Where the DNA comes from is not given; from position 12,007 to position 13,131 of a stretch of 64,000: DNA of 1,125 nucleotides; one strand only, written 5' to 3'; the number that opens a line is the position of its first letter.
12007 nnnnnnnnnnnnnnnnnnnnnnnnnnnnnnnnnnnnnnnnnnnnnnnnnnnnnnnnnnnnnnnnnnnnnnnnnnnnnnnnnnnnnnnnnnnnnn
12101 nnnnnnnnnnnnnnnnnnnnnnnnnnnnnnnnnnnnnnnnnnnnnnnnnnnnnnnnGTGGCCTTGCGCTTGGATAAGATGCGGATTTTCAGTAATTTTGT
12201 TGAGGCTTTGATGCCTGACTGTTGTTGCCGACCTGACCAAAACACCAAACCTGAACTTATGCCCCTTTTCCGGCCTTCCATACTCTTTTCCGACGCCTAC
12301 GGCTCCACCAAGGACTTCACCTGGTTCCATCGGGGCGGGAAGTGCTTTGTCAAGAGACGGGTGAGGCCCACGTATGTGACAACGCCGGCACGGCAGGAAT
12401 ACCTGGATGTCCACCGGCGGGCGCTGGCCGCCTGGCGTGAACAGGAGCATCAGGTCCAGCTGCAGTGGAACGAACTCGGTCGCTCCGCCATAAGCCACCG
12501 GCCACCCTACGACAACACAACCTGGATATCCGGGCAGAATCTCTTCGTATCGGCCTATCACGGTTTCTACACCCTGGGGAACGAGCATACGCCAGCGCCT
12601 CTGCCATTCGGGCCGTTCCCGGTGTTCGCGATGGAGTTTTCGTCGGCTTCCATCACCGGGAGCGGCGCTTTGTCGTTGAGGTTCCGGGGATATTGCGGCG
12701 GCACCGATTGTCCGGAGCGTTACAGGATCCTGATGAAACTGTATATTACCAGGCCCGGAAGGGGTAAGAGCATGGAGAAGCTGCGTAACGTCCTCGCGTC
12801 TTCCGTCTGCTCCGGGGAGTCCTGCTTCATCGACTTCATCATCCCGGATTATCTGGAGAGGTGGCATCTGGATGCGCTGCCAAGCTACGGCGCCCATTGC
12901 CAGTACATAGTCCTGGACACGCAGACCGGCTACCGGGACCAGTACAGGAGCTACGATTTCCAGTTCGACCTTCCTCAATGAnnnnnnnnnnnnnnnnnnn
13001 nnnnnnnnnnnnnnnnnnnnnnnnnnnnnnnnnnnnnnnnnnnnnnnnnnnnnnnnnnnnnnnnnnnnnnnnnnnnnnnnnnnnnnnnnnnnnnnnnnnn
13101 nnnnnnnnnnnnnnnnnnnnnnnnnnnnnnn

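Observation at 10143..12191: About 2 kb of GC-rich sequence with no credible ORF: candidate very large structured RNA next to a phage-like paralog cluster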

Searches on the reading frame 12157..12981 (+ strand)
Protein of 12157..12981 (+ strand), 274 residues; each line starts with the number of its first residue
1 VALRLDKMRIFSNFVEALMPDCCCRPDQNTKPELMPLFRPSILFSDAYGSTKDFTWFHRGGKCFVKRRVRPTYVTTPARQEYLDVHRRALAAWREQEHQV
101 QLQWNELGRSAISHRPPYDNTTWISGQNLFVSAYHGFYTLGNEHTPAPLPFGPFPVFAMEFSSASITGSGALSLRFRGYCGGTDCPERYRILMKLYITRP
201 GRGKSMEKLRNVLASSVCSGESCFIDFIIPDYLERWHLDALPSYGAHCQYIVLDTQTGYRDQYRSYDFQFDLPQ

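Call 9: search_protein_families(library=pfam, proteins=[window:12157-12981:+], max_evalue=0.01)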
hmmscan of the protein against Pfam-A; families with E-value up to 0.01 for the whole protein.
window:12157-12981:+ (274 aa): 0 families

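Call 10: search_protein_families(library=phrogs, proteins=[window:12157-12981:+], max_evalue=0.01)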
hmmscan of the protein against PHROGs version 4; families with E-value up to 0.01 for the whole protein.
window:12157-12981:+ (274 aa): 0 families

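Call 23: find_homologous_proteins(query=window:12259-12981:+)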
Query window:12259-12981:+ (240 aa): 781 proteins with E <= 0.001 among 909 candidates; the best 120 are listed.
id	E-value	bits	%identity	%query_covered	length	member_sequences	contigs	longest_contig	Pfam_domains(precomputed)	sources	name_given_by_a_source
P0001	4.5e-165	566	98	100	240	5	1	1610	-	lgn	-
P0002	2.8e-121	422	75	100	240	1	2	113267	-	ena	-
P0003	5.5e-121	421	74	100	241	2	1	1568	-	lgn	-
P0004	5.6e-121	421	73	100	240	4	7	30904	-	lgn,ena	-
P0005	5.3e-120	418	74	100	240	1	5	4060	-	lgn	-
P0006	1.3e-117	410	73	100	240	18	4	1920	-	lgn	-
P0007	4.7e-117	408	71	100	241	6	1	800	-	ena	-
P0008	7.8e-112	391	70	100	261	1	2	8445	-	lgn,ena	-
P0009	2.7e-111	389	69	100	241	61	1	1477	-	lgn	-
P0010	6.8e-82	293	55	98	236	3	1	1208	-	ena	-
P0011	8.2e-78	280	53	99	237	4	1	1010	-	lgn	-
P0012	6.3e-76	273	51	99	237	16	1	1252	-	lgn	-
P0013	8.5e-76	273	49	100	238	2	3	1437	-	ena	-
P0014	1.7e-74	269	50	99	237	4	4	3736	-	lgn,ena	-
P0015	1.8e-74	269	51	99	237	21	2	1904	-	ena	-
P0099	1.2e-64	236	48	100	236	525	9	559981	-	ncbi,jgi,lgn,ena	jgi:hypothetical protein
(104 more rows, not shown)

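Call 24: find_encoding_contigs(protein=P0002, flank=8000, max_places=3)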
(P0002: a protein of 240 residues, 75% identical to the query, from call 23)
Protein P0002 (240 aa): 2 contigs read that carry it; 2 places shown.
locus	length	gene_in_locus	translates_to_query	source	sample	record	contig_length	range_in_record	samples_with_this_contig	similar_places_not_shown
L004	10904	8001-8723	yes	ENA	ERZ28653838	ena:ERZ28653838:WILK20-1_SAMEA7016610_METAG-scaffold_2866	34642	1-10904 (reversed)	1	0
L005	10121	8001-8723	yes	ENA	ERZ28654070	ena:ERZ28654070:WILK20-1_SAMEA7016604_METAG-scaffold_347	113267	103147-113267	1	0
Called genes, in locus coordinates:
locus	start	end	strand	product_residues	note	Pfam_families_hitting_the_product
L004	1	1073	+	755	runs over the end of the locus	PF00933:Glyco_hydro_3, PF01915:Glyco_hydro_3_C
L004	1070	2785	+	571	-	-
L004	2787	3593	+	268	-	PF23441:SDR, PF00106:adh_short, PF08659:KR, PF13561:adh_short_C2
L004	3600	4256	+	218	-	-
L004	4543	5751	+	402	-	PF13304:AAA_21, PF13175:AAA_15 (weak)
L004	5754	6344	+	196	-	PF13707:RloB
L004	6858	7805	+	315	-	-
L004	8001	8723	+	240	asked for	-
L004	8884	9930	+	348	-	-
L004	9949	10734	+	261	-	-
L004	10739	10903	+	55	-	?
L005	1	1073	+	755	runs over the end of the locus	PF00933:Glyco_hydro_3, PF01915:Glyco_hydro_3_C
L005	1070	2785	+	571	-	-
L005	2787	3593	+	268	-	PF23441:SDR, PF00106:adh_short, PF08659:KR, PF13561:adh_short_C2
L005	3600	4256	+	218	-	-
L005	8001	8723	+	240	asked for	-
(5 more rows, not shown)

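Call 25: find_encoding_contigs(protein=P0004, flank=8000, max_places=4)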
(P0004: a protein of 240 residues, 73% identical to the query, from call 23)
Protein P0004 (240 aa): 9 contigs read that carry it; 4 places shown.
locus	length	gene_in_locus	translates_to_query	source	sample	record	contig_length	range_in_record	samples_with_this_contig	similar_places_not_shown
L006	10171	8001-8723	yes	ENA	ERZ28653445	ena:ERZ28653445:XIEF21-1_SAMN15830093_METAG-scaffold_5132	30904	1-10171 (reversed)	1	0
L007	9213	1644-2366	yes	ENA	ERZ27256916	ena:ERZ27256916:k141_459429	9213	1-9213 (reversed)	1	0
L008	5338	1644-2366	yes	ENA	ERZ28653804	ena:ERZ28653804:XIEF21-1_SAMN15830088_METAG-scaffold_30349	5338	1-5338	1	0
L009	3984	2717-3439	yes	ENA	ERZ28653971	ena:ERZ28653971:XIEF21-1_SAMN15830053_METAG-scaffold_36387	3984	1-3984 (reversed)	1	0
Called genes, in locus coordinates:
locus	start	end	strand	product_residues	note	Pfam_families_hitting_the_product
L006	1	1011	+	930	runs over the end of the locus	PF01336:tRNA_anti-codon (faint), PF16656:Pur_ac_phosph_N (faint), PF13004:BACON, PF01223:Endonuclease_NS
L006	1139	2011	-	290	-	-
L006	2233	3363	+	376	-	-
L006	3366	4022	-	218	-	PF00092:VWA (weak)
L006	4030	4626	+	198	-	-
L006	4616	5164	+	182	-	-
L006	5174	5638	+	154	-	-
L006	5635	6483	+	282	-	-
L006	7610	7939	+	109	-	-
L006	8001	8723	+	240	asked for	-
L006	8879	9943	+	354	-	-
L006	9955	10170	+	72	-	?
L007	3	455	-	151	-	?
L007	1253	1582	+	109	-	-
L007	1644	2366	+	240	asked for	-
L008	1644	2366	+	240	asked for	-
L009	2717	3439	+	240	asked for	-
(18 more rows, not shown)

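Call 30: find_related_loci(query=A3, collection=genome_contigs, flank=6000)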
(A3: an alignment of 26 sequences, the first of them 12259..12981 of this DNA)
Query A3 (240 aa) in genome_contigs; peptide patterns used: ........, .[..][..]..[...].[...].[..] (x = any residue, [..] = any of these).
319 stretches matched a pattern; 276 encode a relative of the query (tblastn E <= 1e-3); the best 80 are kept; 79 distinct loci.
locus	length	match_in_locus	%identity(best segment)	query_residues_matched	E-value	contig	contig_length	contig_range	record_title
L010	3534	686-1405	76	1-240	2e-130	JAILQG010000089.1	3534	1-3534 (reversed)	MAG: Bacteroidales bacterium isolate RUI352 k141_3583157_flag=0_multi=65.3943_len=3534, whole genome shotgun sequence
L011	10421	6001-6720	76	1-240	7e-127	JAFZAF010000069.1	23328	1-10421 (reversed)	MAG: Bacteroidales bacterium isolate RGIG7582 Water_buffalos_Omasum-3__c218497, whole genome shotgun sequence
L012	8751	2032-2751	75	1-240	2e-126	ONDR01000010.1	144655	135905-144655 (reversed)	uncultured Bacteroidales bacterium isolate RUG205 genome assembly, contig: scaffold_308, whole genome shotgun sequence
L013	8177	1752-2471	75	1-240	5e-126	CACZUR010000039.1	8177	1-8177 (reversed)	MAG: uncultured Bacteroidia bacterium isolate RUG12971 genome assembly, contig: RUG12971_asm_39, whole genome shotgun se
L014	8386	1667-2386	69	1-240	2e-112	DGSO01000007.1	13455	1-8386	MAG TPA_asm: Bacteroidales bacterium UBA4360 UBA4360_contig_2091, whole genome shotgun sequence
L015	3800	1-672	69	17-240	4e-104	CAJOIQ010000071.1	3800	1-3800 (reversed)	uncultured Bacteroidales bacterium isolate Red_deer_4_mag_41 genome assembly, contig: scaffold_184202, whole genome shot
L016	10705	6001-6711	50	1-238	5e-77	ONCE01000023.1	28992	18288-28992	uncultured Bacteroidales bacterium isolate RUG173 genome assembly, contig: scaffold_2109, whole genome shotgun sequence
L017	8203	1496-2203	50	1-238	5e-76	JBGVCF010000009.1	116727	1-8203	MAG: Candidatus Cryptobacteroides sp. isolate ruminal_MAG_390 ruminal_MAG_390_contig_0009, whole genome shotgun sequence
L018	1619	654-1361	51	1-238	3e-79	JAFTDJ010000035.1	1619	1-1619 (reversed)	MAG: Bacteroidales bacterium isolate RGIG3716 Goat_Rumen.Co__c1447326, whole genome shotgun sequence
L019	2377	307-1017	49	1-238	1e-76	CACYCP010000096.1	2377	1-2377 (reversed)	MAG: uncultured Bacteroidia bacterium isolate RUG11827 genome assembly, contig: RUG11827_asm_96, whole genome shotgun se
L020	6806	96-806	50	1-238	6e-74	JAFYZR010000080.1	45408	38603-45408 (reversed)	MAG: Paludibacteraceae bacterium isolate RGIG7568 Water_buffalos_Omasum-3__c500386, whole genome shotgun sequence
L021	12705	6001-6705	49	1-237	3e-74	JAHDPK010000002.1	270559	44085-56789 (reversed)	MAG: Bacteroidales bacterium isolate SM1-B10.1 k141_27598, whole genome shotgun sequence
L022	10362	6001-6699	49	1-238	1e-73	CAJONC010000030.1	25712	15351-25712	uncultured Bacteroidales bacterium isolate Reindeer_2_mag_64 genome assembly, contig: scaffold_1778, whole genome shotgu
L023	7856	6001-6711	49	1-238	2e-73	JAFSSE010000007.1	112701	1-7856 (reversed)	MAG: Bacteroidales bacterium isolate RGIG3425 Goat_Reticulum.Co__c263258, whole genome shotgun sequence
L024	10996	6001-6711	49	1-238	4e-73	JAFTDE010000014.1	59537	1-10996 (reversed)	MAG: Bacteroidales bacterium isolate RGIG3711 Goat_Rumen.Co__c843043, whole genome shotgun sequence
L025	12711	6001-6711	50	1-238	1e-72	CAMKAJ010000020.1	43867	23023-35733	MAG: uncultured Bacteroidales bacterium isolate SRR12081303_bin.46_metaWRAP_v1.3_MAG genome assembly, contig: ERZ1228976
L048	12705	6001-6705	50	1-236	1e-66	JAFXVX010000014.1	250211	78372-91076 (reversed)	MAG: Bacteroidales bacterium isolate RGIG6794 Sheep_Rumen-3__c979796, whole genome shotgun sequence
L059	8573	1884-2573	47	1-234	4e-65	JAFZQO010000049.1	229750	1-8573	MAG: Bacteroidales bacterium isolate RGIG8007 Water_buffalos_Rumen-1__c976039, whole genome shotgun sequence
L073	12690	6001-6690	45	1-234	3e-63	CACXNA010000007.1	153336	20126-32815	MAG: uncultured Bacteroidia bacterium isolate RUG11407 genome assembly, contig: RUG11407_asm_7, whole genome shotgun seq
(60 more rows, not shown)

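Call 45: predict_structure(alignment_id=A3)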
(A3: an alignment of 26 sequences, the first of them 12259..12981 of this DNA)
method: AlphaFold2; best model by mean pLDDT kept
length: 240 residues; sequences in the alignment: 26
mean_pLDDT: 83.8   pTM: 0.75
mean pLDDT of the five models: 83.8, 81.7, 81.3, 79.7, 78.5
residues with pLDDT >= 90: 155; 70-90: 35; 50-70: 33; < 50: 17
segments of 3 or more residues with pLDDT < 50: 1-17
pLDDT, mean of each block of 10 residues (from residue 1): 33 44 60 60 77 94 96 80 68 91 93 90 95 94 94 95 94 92 93 96 93 96 92 90
secondary structure, 60 per line:
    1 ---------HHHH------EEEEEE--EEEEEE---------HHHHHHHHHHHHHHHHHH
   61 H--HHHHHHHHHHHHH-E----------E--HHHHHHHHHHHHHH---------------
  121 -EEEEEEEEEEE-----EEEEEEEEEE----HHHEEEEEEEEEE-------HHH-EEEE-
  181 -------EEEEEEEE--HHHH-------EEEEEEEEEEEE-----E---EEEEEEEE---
elements in order: H10-13 E20-25 E28-33 H43-61 H64-76 H92-105 E122-132 E138-147 E155-164 E176-179 E188-195 H198-201 E209-220 E230-237

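Call 48: fold_search(model_id=the predicted structure, library=pdb)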
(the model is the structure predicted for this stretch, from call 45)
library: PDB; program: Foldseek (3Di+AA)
matches with E <= 10: 1749; with E <= 0.001: 21
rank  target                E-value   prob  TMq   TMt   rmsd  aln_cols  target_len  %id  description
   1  4ph8_A                1.1e-04  1.00  0.29  0.41   7.0       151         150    5  Crystal structure of AggA, the major subunit of aggregative adherence fimbriae type I (AAF/I) from the Escherichia col (released 2014-10-01)
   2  8yjb_G                1.3e-04  1.00  0.29  0.10  16.3       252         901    8  Cryo-EM structure of the human DSS1-INTAC complex (released 2025-03-05)
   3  2wll_A                2.0e-04  0.97  0.25  0.24  20.2       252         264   12  POTASSIUM CHANNEL FROM BURKHOLDERIA PSEUDOMALLEI (released 2010-06-09)
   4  7pks_g                2.9e-04  0.98  0.28  0.10  17.1       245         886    8  Structural basis of Integrator-mediated transcription regulation (released 2021-12-08)
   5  7ycx_G                4.3e-04  0.97  0.27  0.09  17.4       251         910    9  The structure of INTAC-PEC complex (released 2023-03-15)
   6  8idz_A                4.6e-04  0.99  0.27  0.11  11.8       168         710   13  Beta-glucosidase BglPcC1 (released 2024-02-21)
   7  5xcb                  5.5e-04  0.84  0.18  0.16  15.4       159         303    9  X-ray structure of domains D1 and D2 of Clostridium perfringens pili protein CppA (released 2018-02-28)
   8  9ma5_B                5.8e-04  0.82  0.23  0.19  18.8       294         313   10  CryoEM structure of a transmembrane protein (released 2026-03-18)
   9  3abz_C                6.5e-04  0.91  0.21  0.08  13.8       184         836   13  Crystal structure of Se-Met labeled Beta-glucosidase from Kluyveromyces marxianus (released 2010-08-11)
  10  2qks_A                6.5e-04  0.82  0.24  0.20  18.3       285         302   11  Crystal structure of a Kir3.1-prokaryotic Kir channel chimera (released 2007-08-28)
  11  5k93_A                7.4e-04  0.99  0.25  0.27   6.7       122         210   10  PapD wild-type chaperone (released 2016-07-20)
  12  3sya                  7.4e-04  0.84  0.24  0.19  21.4       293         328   13  Crystal structure of the G protein-gated inward rectifier K+ channel GIRK2 (Kir3.2) in complex with sodium and PIP2 (released 2011-10-12)
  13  2wll_B                7.8e-04  0.91  0.25  0.23  20.1       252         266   11  POTASSIUM CHANNEL FROM BURKHOLDERIA PSEUDOMALLEI (released 2010-06-09)
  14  4i3g_B                8.3e-04  0.99  0.25  0.10   9.5       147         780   12  Crystal Structure of DesR, a beta-glucosidase from Streptomyces venezuelae in complex with D-glucose. (released 2013-02-20)
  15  5yot_A                8.3e-04  0.96  0.22  0.09   9.1       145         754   11  Isoprimeverose-producing enzyme from Aspergillus oryzae in complex with isoprimeverose (released 2018-11-07)
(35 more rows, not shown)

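Call 57: fold_search(model_id=the predicted structure, library=viral)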
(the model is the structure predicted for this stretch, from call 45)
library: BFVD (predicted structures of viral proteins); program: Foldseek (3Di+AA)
matches with E <= 10: 1060; with E <= 0.001: 6
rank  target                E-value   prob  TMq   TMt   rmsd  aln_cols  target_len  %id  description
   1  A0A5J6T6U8            1.6e-04  1.00  0.28  0.36   6.3       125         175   13  (no name in the UniProt tables at hand)
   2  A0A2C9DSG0            4.0e-04  0.99  0.22  0.18  10.8       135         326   19  Uncharacterized protein [Western grey kangaroopox virus]
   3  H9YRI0                6.5e-04  1.00  0.29  0.36   6.9       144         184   13  (no name in the UniProt tables at hand)
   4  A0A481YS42            6.5e-04  1.00  0.28  0.40   9.2       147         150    4  Uncharacterized protein [Marseillevirus LCMAC101]
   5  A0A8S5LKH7            6.8e-04  1.00  0.28  0.42   5.3       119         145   15  Uncharacterized protein [Siphoviridae sp. ctnhN1]
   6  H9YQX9                6.8e-04  0.98  0.24  0.29   7.5       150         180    9  (no name in the UniProt tables at hand)
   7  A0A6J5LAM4            1.2e-03  1.00  0.29  0.43   8.3       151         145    9  Uncharacterized protein [uncultured Caudovirales phage]
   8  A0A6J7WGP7            1.4e-03  1.00  0.29  0.12   6.0       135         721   14  Uncharacterized protein [uncultured Caudovirales phage]
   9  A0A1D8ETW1            1.7e-03  0.97  0.23  0.39   6.1       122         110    9  Uncharacterized protein [Propionibacterium phage E1]
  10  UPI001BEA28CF         2.1e-03  0.96  0.21  0.12   6.3       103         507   14  (no name look-up for this kind of identifier)
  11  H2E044                2.1e-03  0.91  0.22  0.24   9.5       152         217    8  Polyprotein 2 (Fragment) [uncultured virus]
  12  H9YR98                2.2e-03  0.94  0.25  0.30   8.3       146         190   15  (no name in the UniProt tables at hand)
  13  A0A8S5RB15            2.6e-03  1.00  0.27  0.41   5.8       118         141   14  PhoD-like phosphatase, N-terminal domain [virus sp. ctQSn51]
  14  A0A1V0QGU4            2.6e-03  0.99  0.25  0.32   7.7       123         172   10  SWPV1-144 [Shearwaterpox virus]
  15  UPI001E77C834         2.6e-03  0.94  0.24  0.29   9.1       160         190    8  (no name look-up for this kind of identifier)
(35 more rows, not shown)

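Call 58: search_protein_families(library=ncbifam, proteins=[window:12259-12981:+], max_evalue=0.1)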
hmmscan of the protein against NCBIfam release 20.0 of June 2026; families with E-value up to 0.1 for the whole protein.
window:12259-12981:+ (240 aa): 0 families

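Call 59: search_protein_families(library=padloc, proteins=[window:12259-12981:+], max_evalue=0.1)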
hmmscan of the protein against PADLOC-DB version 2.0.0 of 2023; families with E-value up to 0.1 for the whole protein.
window:12259-12981:+ (240 aa): 0 families

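Call 60: search_solved_structures(query=A3, max_evalue=10)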
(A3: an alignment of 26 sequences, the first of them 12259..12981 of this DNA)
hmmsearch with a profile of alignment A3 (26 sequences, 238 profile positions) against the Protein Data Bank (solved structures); distinct sequences matched with E-value up to 10: 2.
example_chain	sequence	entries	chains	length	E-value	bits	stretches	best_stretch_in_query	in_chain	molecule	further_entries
3d8b_A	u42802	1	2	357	0.61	13.1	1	133-206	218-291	Fidgetin-like protein 1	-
8r64_B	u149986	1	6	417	0.79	12.7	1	133-206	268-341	Fidgetin-like protein 1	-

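Call 84: search_protein_families(library=pfam, proteins=[L025:9084-10274:-, L025:10354-11751:-, L025:7764-8654:-, L048:8781-9710:+, L048:11289-11642:-, L048:11879-12220:-, L048:12233-12634:-], max_evalue=0.01)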
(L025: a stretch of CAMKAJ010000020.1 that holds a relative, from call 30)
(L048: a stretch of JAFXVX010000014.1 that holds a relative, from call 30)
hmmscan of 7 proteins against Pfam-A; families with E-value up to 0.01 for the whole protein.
L025:9084-10274:- (396 aa): 6 families
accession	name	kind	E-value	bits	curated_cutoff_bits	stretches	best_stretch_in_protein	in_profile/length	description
PF13635.12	DUF4143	-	1.6e-27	96.6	28.1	1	195-353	2-160/160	Domain of unknown function (DUF4143)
PF13173.12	AAA_14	-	1e-21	77.7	27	1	21-150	4-128/129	AAA domain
PF01637.24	ATPase_2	-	7.8e-09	36.1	33.2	1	12-43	13-44/225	ATPase domain predominantly from Archaea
PF00004.35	AAA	-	5e-05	24.2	21.2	1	24-109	3-98/131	ATPase family associated with various cellular activities (AAA)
PF13401.12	AAA_22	-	0.0002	22.1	27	0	21-51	7-40/130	AAA domain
PF13191.12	AAA_16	-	0.0077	17.2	32.6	0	3-46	8-51/167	AAA ATPase domain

L025:10354-11751:- (465 aa): 3 families
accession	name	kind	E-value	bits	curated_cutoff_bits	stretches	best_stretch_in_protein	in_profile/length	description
PF00589.27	Phage_integrase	-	1.3e-07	32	27.1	1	289-447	22-170/172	Phage integrase family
PF17293.8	Arm-DNA-bind_5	-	1.8e-07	32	22.6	1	13-82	10-78/87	Arm DNA-binding domain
PF13102.12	Phage_int_SAM_5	-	0.00026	21.7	22.3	1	141-226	4-88/98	Phage integrase SAM-like domain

L025:7764-8654:- (296 aa): 0 families

L048:8781-9710:+ (309 aa): 2 families
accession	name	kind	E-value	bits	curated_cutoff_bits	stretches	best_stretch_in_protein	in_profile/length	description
PF13290.12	CHB_HEX_C_1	-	2.2e-17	63.2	22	1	243-300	6-65/67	Chitobiase/beta-hexosaminidase C-terminal domain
PF13287.12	Fn3_assoc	-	2.1e-16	60.2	23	1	253-305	5-59/59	Fn3 associated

L048:11289-11642:- (117 aa): 0 families

L048:11879-12220:- (113 aa): 0 families

L048:12233-12634:- (133 aa): 0 families
